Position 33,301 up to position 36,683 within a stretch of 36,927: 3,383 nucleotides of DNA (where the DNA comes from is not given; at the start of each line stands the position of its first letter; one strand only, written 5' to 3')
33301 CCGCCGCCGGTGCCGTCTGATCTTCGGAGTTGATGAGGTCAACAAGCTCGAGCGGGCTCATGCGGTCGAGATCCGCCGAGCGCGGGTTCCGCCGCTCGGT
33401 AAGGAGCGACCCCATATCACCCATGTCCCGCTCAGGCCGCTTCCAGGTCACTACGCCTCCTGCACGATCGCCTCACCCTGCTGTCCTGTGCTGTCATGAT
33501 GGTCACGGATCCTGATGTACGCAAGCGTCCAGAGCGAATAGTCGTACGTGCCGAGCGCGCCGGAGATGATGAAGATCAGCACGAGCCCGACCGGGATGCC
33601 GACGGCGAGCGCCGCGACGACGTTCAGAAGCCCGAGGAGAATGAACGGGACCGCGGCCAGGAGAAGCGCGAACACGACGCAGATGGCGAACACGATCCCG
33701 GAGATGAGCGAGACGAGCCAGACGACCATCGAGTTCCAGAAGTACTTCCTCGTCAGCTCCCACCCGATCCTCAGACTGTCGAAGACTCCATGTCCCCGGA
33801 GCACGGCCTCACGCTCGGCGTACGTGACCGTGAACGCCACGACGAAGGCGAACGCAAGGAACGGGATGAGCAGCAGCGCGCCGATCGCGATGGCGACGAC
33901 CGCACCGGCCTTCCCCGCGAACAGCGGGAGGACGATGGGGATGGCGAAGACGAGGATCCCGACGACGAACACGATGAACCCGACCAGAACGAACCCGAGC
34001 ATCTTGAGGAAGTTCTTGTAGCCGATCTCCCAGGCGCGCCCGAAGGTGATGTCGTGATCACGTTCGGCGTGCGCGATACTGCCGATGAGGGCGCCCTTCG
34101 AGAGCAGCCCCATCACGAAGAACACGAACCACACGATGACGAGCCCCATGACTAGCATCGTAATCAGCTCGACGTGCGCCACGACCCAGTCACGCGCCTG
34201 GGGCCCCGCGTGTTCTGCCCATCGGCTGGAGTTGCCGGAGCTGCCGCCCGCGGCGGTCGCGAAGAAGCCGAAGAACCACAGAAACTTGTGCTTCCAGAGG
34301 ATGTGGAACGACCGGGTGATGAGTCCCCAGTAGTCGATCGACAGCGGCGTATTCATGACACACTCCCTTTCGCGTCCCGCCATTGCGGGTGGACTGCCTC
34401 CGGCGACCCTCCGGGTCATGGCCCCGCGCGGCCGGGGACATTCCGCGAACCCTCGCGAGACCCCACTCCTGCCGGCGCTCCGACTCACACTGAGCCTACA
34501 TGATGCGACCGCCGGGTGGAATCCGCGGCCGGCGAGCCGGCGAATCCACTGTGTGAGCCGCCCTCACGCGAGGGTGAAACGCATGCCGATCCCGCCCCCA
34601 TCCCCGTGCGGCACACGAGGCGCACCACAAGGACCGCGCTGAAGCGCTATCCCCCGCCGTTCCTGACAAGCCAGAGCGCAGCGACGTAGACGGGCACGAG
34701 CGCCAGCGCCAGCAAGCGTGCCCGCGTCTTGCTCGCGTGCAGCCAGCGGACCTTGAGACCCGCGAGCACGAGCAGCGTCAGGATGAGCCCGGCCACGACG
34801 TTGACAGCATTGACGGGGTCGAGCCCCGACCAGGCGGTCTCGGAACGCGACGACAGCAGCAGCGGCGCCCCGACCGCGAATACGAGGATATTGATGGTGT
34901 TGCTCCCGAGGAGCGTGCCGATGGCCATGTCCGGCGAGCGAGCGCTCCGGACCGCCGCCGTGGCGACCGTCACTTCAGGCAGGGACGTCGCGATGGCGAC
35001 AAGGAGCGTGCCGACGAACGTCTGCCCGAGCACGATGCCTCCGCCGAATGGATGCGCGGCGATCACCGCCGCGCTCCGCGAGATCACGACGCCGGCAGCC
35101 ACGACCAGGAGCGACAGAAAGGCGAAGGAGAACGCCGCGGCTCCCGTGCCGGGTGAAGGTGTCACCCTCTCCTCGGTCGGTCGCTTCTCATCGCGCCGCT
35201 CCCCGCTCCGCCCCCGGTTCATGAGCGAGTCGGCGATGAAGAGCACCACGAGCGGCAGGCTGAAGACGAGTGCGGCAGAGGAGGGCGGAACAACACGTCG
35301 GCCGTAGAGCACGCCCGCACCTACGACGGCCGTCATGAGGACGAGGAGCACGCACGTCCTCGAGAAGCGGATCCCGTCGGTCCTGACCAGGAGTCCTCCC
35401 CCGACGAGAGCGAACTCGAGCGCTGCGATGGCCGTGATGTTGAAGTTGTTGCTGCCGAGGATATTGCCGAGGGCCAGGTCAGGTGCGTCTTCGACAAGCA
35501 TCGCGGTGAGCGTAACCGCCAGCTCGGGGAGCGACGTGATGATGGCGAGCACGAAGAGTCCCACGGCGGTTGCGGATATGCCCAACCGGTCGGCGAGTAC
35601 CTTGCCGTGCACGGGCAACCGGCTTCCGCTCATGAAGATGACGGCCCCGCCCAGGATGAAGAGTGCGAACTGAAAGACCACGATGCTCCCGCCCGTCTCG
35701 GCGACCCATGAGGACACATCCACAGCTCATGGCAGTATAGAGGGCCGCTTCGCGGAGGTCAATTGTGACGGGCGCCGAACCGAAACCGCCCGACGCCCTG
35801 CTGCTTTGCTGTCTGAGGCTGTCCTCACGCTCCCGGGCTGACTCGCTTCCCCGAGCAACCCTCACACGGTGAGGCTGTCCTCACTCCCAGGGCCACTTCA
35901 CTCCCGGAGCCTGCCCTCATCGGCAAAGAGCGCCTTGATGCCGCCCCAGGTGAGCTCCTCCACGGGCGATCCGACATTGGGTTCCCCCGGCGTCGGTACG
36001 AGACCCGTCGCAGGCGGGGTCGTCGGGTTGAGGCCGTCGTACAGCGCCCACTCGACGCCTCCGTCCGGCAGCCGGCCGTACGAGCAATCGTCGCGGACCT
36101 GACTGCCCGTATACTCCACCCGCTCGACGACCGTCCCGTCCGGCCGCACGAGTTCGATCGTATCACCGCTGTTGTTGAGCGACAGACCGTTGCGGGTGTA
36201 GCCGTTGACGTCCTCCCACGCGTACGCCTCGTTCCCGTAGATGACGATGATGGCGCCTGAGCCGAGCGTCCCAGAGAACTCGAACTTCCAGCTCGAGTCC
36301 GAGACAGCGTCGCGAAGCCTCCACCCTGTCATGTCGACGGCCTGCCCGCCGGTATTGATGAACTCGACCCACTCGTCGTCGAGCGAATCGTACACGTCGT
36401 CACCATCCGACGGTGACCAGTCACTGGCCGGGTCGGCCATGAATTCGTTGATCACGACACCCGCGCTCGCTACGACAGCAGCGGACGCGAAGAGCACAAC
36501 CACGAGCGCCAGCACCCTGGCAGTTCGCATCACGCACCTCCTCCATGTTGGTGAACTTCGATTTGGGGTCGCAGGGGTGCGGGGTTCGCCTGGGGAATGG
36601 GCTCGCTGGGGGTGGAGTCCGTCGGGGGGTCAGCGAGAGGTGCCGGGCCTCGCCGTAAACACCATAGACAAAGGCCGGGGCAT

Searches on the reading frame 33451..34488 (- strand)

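Call 16: search_protein_families(library=pfam, proteins=[window:33451-34488:-], max_evalue=0.001)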
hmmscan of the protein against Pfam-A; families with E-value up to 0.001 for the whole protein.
window:33451-34488:- (345 aa): 1 family
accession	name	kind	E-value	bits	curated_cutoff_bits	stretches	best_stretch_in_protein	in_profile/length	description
PF24400.1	DUF7544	-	2.6e-07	30.6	27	1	89-306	53-263/302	Family of unknown function (DUF7544)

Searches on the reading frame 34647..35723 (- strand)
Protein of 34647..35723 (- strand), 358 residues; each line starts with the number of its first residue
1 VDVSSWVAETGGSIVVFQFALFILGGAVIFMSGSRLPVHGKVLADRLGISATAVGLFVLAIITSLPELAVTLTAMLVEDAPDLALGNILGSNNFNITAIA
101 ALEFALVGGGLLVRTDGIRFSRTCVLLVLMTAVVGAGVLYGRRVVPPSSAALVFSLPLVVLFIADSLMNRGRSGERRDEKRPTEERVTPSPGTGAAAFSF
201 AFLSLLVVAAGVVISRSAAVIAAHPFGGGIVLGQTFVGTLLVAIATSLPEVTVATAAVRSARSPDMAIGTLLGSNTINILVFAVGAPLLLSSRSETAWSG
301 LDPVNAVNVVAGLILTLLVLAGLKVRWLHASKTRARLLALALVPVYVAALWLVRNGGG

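Call 16: search_protein_families(library=pfam, proteins=[window:34647-35723:-], max_evalue=0.001)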
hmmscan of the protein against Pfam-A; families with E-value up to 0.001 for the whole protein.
window:34647-35723:- (358 aa): 1 family
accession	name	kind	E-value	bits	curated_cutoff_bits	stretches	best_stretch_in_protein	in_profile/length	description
PF01699.29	Na_Ca_ex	-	9.6e-32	110.5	24.9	2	18-163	2-143/151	Sodium/calcium exchanger protein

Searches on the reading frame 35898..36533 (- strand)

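Call 16: search_protein_families(library=pfam, proteins=[window:35898-36533:-], max_evalue=0.001)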
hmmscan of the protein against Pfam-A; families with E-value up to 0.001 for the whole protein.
window:35898-36533:- (211 aa): 1 family
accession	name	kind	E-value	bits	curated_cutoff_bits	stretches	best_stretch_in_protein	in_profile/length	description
PF00932.25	LTD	-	1.8e-20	73.8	34.3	1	22-142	4-108/109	Lamin Tail Domain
